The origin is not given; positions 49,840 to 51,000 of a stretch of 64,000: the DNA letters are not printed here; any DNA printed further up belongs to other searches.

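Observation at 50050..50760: SASA/DUF303-type SGNH carbohydrate O-acetylesterase domain fused to the C-terminus of giant gene 2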

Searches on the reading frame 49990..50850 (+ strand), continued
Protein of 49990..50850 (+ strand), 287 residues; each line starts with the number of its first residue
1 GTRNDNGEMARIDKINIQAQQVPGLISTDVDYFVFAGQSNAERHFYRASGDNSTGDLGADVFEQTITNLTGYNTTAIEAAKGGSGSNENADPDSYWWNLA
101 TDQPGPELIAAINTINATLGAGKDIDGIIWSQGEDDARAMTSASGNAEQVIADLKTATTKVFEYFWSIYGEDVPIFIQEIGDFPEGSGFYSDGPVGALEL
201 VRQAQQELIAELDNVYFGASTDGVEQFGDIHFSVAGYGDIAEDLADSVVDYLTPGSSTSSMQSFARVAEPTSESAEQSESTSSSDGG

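Call 30: find_related_loci(query=A1, collection=genome_contigs, flank=10000)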
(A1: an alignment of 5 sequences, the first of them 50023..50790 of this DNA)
Query A1 (256 aa) in genome_contigs; peptide patterns used: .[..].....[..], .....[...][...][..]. (x = any residue, [..] = any of these).
65 stretches matched a pattern; 15 encode a relative of the query (tblastn E <= 1e-3); 15 distinct loci.
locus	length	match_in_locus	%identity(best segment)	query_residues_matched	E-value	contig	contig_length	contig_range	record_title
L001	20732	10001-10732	54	1-244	3e-78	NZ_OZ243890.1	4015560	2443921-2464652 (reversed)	MAG: Acuticoccus sp. isolate 59705aae-663d-4e73-a81f-a0d261905b5a chromosome 1, complete sequence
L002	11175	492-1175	55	14-242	2e-75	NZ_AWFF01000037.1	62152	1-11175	Hyphomonas beringensis strain 25B14_1 contig24, whole genome shotgun sequence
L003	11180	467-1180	53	18-256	9e-74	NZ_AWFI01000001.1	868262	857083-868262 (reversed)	Hyphomonas sp. L-53-1-40 contig1, whole genome shotgun sequence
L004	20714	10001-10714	50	18-256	2e-69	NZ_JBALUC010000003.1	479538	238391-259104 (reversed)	MAG: Hyphomonas sp. isolate 3NakV-07 NODE_3_length_479538_cov_21.319997, whole genome shotgun sequence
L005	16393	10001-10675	51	13-238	3e-69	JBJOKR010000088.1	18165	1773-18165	MAG: Pseudomonadota bacterium isolate sycamorecreek_2019_sw_WHONDRS-S19S_0028_A_bin.14 scaffold_0000512, whole genome sh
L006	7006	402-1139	51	1-242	9e-68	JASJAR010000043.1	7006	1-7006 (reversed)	MAG: Paracoccaceae bacterium isolate MO_005.B9 MO_005.c_1263, whole genome shotgun sequence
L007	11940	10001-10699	51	2-241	2e-64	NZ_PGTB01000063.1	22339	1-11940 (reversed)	Pseudooceanicola lipolyticus strain 157 157_63_22339_cov_117.94, whole genome shotgun sequence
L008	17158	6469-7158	49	1-236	3e-62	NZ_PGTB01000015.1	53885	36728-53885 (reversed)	Pseudooceanicola lipolyticus strain 157 157_15_53885_cov_112.098, whole genome shotgun sequence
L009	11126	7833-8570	52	1-244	6e-75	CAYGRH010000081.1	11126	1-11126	MAG TPA_asm: uncultured Hyphomicrobiaceae bacterium isolate ERP117304_co3_267 genome assembly, contig: NODE_8308_length_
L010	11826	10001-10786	41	1-252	5e-54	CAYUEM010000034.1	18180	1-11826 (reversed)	MAG TPA_asm: uncultured Hyphomonadaceae bacterium isolate SRP141376_co3_181 genome assembly, contig: NODE_8320_length_18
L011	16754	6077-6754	45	14-241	5e-52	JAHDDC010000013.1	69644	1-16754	MAG: Hellea sp. isolate MAG-149 RZ_1085, whole genome shotgun sequence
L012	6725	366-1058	44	14-242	2e-51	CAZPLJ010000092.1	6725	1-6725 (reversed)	MAG TPA_asm: uncultured Caulobacterales bacterium isolate binchicken_co258_94 genome assembly, contig: NODE_8466_length_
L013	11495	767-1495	45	1-241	1e-45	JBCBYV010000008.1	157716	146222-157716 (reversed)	MAG: Pseudomonadota bacterium isolate P01_A01_bin.1 k141_1269140_length_157716_cov_60.2998, whole genome shotgun sequenc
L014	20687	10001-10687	31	24-239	1e-22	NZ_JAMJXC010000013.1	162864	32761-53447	Xanthobacter aminoxidans strain ATCC BAA-299 NODE_13_length_162864_cov_372.439857, whole genome shotgun sequence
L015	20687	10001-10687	31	24-239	6e-22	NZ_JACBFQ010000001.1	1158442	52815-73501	Xanthobacter sp. NM-59 NODE_1_length_1158442_cov_12.686885, whole genome shotgun sequence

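Call 35: search_protein_families(library=pfam, alignment_id=A2, max_evalue=0.00001)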
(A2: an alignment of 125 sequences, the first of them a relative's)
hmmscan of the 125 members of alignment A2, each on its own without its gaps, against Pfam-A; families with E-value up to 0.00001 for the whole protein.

A. member 1, L001:3-1217:+ (404 aa): 0 families

B. families by the number of members that match (of 125 scanned): 97 families (the first 25 are shown)
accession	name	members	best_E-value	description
PF00534.26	Glycos_transf_1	9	2.1e-35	Glycosyl transferases group 1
PF13692.12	Glyco_trans_1_4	9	2e-29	Glycosyl transferases group 1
PF13439.12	Glyco_transf_4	7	4.1e-11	Glycosyltransferase Family 4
PF01757.29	Acyl_transf_3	5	2.1e-32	Acyltransferase domain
PF13440.11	Polysacc_synt_3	4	1.9e-74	Polysaccharide biosynthesis protein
PF01943.22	Polysacc_synt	4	7.1e-40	Polysaccharide biosynthesis protein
PF20706.3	GT4-conflict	4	2e-07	Family 4 Glycosyltransferase in conflict systems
PF00535.33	Glycos_transf_2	3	4.4e-36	Glycosyl transferase family 2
PF13641.12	Glyco_tranf_2_3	3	8.1e-21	Glycosyltransferase like family 2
PF05199.19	GMC_oxred_C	3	3.4e-17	GMC oxidoreductase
PF04134.17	DCC1-like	3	1.1e-09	DCC1-like thiol-disulfide oxidoreductase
PF13579.12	Glyco_trans_4_4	3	1.8e-07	Glycosyl transferase 4-like domain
PF02397.22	Bac_transf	2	1.5e-63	Bacterial sugar transferase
PF00270.35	DEAD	2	7.3e-50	DEAD/DEAH box helicase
PF00005.33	ABC_tran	2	1.4e-29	ABC transporter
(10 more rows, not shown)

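Call 36: search_protein_families(library=pfam, proteins=[L004:8819-10690:+, L004:6995-7582:+, L004:7945-8640:+, L004:10734-11804:+, L004:11716-12930:+, L004:13368-15080:-, L004:15304-16323:-, L004:16320-17855:-, L004:18285-19745:+, L004:19742-20185:+], max_evalue=0.00001)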
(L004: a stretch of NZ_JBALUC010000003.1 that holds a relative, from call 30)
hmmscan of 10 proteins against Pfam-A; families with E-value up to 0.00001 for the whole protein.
L004:8819-10690:+ (623 aa): 0 families

L004:6995-7582:+ (195 aa): 3 families
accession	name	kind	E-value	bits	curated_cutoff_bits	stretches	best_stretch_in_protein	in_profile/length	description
PF02563.21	Poly_export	-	3.2e-23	82.1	28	1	42-116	3-76/77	Polysaccharide biosynthesis/export protein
PF10531.15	SLBB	-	3.2e-09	36.9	27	1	122-165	2-45/55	SLBB domain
PF22461.2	SLBB_2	-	4.5e-08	33.5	27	1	122-187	3-76/79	SLBB domain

L004:7945-8640:+ (231 aa): 1 family
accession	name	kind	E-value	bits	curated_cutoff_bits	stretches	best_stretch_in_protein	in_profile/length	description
PF02397.22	Bac_transf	-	1.5e-63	214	27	1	34-225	1-178/179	Bacterial sugar transferase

L004:10734-11804:+ (356 aa): 5 families
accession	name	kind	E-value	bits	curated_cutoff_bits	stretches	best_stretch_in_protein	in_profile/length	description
PF13692.12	Glyco_trans_1_4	-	7.4e-14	52.6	27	1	190-314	15-142/142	Glycosyl transferases group 1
PF00534.26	Glycos_transf_1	-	7.4e-14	52.1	26.4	1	217-327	59-171/172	Glycosyl transferases group 1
PF13439.12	Glyco_transf_4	-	4.2e-10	40.4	28.5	1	17-167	2-166/170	Glycosyltransferase Family 4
PF20706.3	GT4-conflict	-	2.4e-06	27.2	26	1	237-327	270-370/385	Family 4 Glycosyltransferase in conflict systems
PF13579.12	Glyco_trans_4_4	-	2.6e-06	28.3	29.7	0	17-123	1-103/158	Glycosyl transferase 4-like domain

L004:11716-12930:+ (404 aa): 3 families
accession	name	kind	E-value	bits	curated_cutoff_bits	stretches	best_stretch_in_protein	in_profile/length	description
PF00534.26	Glycos_transf_1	-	1.4e-13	51.2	26.4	1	270-365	70-170/172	Glycosyl transferases group 1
PF13692.12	Glyco_trans_1_4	-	2.2e-12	47.9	27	1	268-353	56-142/142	Glycosyl transferases group 1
PF13439.12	Glyco_transf_4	-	2.4e-09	37.9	28.5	1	55-201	2-158/170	Glycosyltransferase Family 4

L004:13368-15080:- (570 aa): 0 families

L004:15304-16323:- (339 aa): 0 families

L004:16320-17855:- (511 aa): 2 families
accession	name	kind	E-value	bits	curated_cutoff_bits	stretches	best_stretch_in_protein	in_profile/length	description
PF13440.11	Polysacc_synt_3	-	1.9e-74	251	23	1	47-339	1-293/293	Polysaccharide biosynthesis protein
PF01943.22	Polysacc_synt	-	3.7e-37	128.7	28.2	1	26-289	4-273/274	Polysaccharide biosynthesis protein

L004:18285-19745:+ (486 aa): 1 family
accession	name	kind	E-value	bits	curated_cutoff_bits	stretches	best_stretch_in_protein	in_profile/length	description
PF05199.19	GMC_oxred_C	-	2.1e-16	61.2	24.6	1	414-472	81-138/139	GMC oxidoreductase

L004:19742-20185:+ (147 aa): 0 families

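Call 37: search_protein_families(library=pfam, proteins=[L001:4300-5289:-, L001:5632-6603:-, L001:6716-7954:-, L001:11607-12974:+, L001:13146-14321:+, L001:14263-15963:-, L001:16203-17639:-, L001:17640-18476:-, L001:19042-20730:-, L001:3405-4127:-], max_evalue=0.00001)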
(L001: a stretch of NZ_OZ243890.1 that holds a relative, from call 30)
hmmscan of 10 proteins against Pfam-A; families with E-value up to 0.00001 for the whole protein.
L001:4300-5289:- (329 aa): 2 families
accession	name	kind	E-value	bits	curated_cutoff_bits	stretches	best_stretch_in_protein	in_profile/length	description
PF00072.30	Response_reg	-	3.1e-19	69.6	30.2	1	104-212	1-110/111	Response regulator receiver domain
PF00486.34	Trans_reg_C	-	1.8e-15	57.2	26.2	1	258-328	6-77/77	Transcriptional regulatory protein, C terminal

L001:5632-6603:- (323 aa): 2 families
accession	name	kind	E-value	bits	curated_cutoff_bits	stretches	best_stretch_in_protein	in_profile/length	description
PF13545.12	HTH_Crp_2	-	7.3e-15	55.1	27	1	216-291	1-70/70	Crp-like helix-turn-helix domain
PF00027.35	cNMP_binding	-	5.8e-09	36.2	27.5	1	102-171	7-77/89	Cyclic nucleotide-binding domain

L001:6716-7954:- (412 aa): 1 family
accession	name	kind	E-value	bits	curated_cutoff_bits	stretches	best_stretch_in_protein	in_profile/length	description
PF01757.29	Acyl_transf_3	-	2.1e-32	112.9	31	1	39-383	3-324/326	Acyltransferase domain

L001:11607-12974:+ (455 aa): 5 families
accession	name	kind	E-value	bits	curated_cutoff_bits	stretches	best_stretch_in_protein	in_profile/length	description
PF00534.26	Glycos_transf_1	-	3.5e-15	56.4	26.4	1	318-416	71-171/172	Glycosyl transferases group 1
PF13692.12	Glyco_trans_1_4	-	4.7e-15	56.5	27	1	309-403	47-142/142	Glycosyl transferases group 1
PF13439.12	Glyco_transf_4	-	9.9e-09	35.9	28.5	1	104-250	2-160/170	Glycosyltransferase Family 4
PF20706.3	GT4-conflict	-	2e-07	30.8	26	1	300-419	241-356/385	Family 4 Glycosyltransferase in conflict systems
PF13579.12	Glyco_trans_4_4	-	1.8e-06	28.8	29.7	1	104-215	1-108/158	Glycosyl transferase 4-like domain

L001:13146-14321:+ (391 aa): 0 families

L001:14263-15963:- (566 aa): 2 families
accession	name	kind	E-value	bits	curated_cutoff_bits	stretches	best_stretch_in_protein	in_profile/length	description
PF13440.11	Polysacc_synt_3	-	2.7e-67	227.5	23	1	106-398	1-293/293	Polysaccharide biosynthesis protein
PF01943.22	Polysacc_synt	-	1.7e-29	103.6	28.2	1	84-348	3-273/274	Polysaccharide biosynthesis protein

L001:16203-17639:- (478 aa): 2 families
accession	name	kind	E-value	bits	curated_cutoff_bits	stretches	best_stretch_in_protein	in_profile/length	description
PF02563.21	Poly_export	-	4.5e-08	33.6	28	1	66-135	6-65/77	Polysaccharide biosynthesis/export protein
PF10531.15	SLBB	-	5.4e-08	33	27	1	155-188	2-35/55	SLBB domain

L001:17640-18476:- (278 aa): 1 family
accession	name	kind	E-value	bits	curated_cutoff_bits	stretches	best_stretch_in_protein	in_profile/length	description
PF02397.22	Bac_transf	-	6.4e-60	202.2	27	1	81-272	1-178/179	Bacterial sugar transferase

L001:19042-20730:- (562 aa): 2 families
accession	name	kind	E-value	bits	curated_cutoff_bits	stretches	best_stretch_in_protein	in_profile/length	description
PF01656.29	CbiA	-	6.6e-09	36.2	25.4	1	399-558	9-109/125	CobQ/CobB/MinD/ParA nucleotide binding domain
PF13614.12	AAA_31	-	1.2e-07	32.2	27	1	389-507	2-124/177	AAA domain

L001:3405-4127:- (240 aa): 2 families
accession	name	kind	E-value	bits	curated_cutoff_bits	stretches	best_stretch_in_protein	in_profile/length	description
PF00588.24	SpoU_methylase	-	1.2e-34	119.9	29.7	1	91-231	2-142/142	SpoU rRNA Methylase family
PF08032.17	SpoU_sub_bind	-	1.5e-08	35.3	22.8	1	11-79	1-74/76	RNA 2'-O ribose methyltransferase substrate binding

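Call 41: search_protein_families(library=pfam, proteins=[L008:3448-4221:+, L008:7269-8252:+, L008:8290-9453:+, L008:9543-10568:+, L008:10753-12630:+, L013:1501-2550:-, L013:2934-5108:+, L013:6376-7395:+, L013:7401-9518:+, L013:9561-10637:-], max_evalue=0.00001)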
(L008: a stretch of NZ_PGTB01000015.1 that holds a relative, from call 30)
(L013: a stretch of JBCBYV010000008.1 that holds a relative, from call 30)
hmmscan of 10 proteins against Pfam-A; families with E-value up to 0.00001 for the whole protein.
L008:3448-4221:+ (257 aa): 0 families

L008:7269-8252:+ (327 aa): 3 families
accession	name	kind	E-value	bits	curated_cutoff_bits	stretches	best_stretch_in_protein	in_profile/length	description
PF00535.33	Glycos_transf_2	-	2.9e-34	118.9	23.3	1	13-130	1-116/168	Glycosyl transferase family 2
PF13641.12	Glyco_tranf_2_3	-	8.1e-21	75.5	27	1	10-133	1-126/230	Glycosyltransferase like family 2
PF10111.15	Glyco_tranf_2_2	-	4.6e-09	36.6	27.3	1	13-131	1-120/276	Glycosyltransferase like family 2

L008:8290-9453:+ (387 aa): 3 families
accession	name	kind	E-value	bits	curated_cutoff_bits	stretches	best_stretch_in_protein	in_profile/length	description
PF00534.26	Glycos_transf_1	-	2.1e-35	122.2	26.4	1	194-358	11-171/172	Glycosyl transferases group 1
PF13692.12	Glyco_trans_1_4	-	2e-29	103.1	27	1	200-344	3-141/142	Glycosyl transferases group 1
PF13524.12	Glyco_trans_1_2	-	1e-08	35.7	25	1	230-369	15-139/144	Glycosyl transferase-like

L008:9543-10568:+ (341 aa): 1 family
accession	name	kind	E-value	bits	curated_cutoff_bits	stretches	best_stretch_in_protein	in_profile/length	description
PF01501.26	Glyco_transf_8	-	1.5e-23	84.1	24.3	1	77-251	72-251/253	Glycosyl transferase family 8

L008:10753-12630:+ (625 aa): 2 families
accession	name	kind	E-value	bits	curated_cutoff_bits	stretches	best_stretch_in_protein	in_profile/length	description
PF00005.33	ABC_tran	-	1.4e-29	103.9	25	1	404-555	2-137/137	ABC transporter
PF00664.28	ABC_membrane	-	4.1e-14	53.4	28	1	84-325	21-266/274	ABC transporter transmembrane region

L013:1501-2550:- (349 aa): 0 families

L013:2934-5108:+ (724 aa): 5 families
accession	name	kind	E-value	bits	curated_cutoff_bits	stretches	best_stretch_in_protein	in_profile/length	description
PF13807.11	GNVR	-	5.2e-15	55.6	27.7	1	404-479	7-81/82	G-rich domain on putative tyrosine kinase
PF13614.12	AAA_31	-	4.1e-14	53.4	27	1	548-694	3-153/177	AAA domain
PF02706.20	Wzz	-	1.6e-09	38.3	25.5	1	28-119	2-91/91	Chain length determinant protein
PF01656.29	CbiA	-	2e-06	28.2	25.4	0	549-720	1-83/125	CobQ/CobB/MinD/ParA nucleotide binding domain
PF10609.15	ParA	-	4.6e-06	26.7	27.1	0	547-720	4-175/246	NUBPL iron-transfer P-loop NTPase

L013:6376-7395:+ (339 aa): 1 family
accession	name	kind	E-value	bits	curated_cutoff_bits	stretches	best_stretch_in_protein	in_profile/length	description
PF00156.33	Pribosyltran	-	1.3e-08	34.7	26.3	1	25-152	27-153/158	Phosphoribosyl transferase domain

L013:7401-9518:+ (705 aa): 2 families
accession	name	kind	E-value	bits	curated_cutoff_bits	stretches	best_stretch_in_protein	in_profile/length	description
PF19040.6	SGNH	-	5.6e-36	124.9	27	1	467-698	11-242/248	SGNH domain (fused to AT3 domains)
PF01757.29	Acyl_transf_3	-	8.9e-26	91.1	31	1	45-382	2-325/326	Acyltransferase domain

L013:9561-10637:- (358 aa): 1 family
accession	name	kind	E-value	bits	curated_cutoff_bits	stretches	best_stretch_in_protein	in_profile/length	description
PF13704.12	Glyco_tranf_2_4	-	2e-25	89.5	27.5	1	30-126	1-97/98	Glycosyl transferase family 2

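Call 55: search_protein_families(library=pfam, proteins=[L012:1831-3156:-, L012:3146-5083:-, L012:5288-6694:+, L006:3433-4902:+, L006:4939-6690:+, L005:10908-13103:+, L005:13219-15342:-, L005:4842-7676:+, L007:2128-3861:+, L010:579-2639:+], max_evalue=0.00001)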
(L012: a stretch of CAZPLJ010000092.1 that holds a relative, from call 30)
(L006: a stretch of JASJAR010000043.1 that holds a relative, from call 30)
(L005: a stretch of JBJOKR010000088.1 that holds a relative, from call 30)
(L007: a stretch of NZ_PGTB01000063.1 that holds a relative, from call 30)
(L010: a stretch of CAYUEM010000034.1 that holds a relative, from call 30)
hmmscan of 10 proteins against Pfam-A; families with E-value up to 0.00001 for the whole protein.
L012:1831-3156:- (441 aa): 2 families
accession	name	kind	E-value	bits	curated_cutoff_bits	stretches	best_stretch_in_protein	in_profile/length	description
PF13437.12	HlyD_3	-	9.3e-18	65.4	22.2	1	294-399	1-103/106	HlyD family secretion protein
PF16576.10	HlyD_D23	-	1.4e-06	28.2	30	0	291-378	107-189/214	Barrel-sandwich domain of CusB or HlyD membrane-fusion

L012:3146-5083:- (645 aa): 2 families
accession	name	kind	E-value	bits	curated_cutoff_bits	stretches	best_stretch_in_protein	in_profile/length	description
PF00005.33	ABC_tran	-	9.8e-26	91.4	25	1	344-492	1-136/137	ABC transporter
PF02463.25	SMC_N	-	3.2e-06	27.2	40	0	485-537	161-212/220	RecF/RecN/SMC N terminal domain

L012:5288-6694:+ (468 aa): 1 family
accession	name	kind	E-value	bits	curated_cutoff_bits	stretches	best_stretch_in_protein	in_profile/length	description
PF02321.23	OEP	-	1.6e-32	113.2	22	2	83-252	6-183/187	Outer membrane efflux protein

L006:3433-4902:+ (489 aa): 0 families

L006:4939-6690:+ (583 aa): 0 families

L005:10908-13103:+ (731 aa): 0 families

L005:13219-15342:- (707 aa): 1 family
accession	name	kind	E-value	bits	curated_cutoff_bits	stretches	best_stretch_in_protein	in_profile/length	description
PF00474.23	SSF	-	3e-116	389.1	22.8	1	212-626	1-406/406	Sodium:solute symporter family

L005:4842-7676:+ (944 aa): 1 family
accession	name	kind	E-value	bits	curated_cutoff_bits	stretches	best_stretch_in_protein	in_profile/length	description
PF13307.12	Helicase_C_2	-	5.9e-22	78.9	25.3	1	769-920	5-163/170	Helicase C-terminal domain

L007:2128-3861:+ (577 aa): 2 families
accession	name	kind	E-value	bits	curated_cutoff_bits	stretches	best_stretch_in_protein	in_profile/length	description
PF07568.18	HisKA_2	-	7.5e-24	84.1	22.3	1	380-450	1-71/76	Histidine kinase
PF07536.20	HWE_HK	-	1.5e-08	35.7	22.8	1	380-450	1-68/83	HWE histidine kinase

L010:579-2639:+ (686 aa): 0 families
